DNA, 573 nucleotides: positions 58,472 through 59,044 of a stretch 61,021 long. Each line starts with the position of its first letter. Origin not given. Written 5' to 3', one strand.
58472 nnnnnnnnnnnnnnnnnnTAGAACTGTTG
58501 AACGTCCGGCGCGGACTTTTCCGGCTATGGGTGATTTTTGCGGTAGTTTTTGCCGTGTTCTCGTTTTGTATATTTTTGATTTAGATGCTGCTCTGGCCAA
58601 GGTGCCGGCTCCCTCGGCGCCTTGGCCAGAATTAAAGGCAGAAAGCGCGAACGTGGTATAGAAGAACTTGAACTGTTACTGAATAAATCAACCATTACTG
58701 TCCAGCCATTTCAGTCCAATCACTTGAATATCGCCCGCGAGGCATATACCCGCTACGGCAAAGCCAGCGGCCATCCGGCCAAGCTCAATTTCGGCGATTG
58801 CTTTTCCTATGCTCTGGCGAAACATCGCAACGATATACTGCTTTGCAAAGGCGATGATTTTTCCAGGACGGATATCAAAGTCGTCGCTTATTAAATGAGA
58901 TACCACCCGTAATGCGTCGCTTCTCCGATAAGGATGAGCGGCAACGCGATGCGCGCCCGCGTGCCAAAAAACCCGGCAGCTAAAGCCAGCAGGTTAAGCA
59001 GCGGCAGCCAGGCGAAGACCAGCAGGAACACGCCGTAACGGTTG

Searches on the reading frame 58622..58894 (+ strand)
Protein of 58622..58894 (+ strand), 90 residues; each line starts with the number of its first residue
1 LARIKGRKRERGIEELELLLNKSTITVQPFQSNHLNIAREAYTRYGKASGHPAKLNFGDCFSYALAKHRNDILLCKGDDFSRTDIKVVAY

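Call 27: search_protein_families(library=pfam, proteins=[window:58622-58894:+], max_evalue=0.01)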
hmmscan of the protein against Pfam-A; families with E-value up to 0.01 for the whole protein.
window:58622-58894:+ (90 aa): 1 family
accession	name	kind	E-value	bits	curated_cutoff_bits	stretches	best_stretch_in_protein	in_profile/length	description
PF01850.27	PIN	-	6.6e-10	40.1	23.6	1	7-85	49-119/120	PIN domain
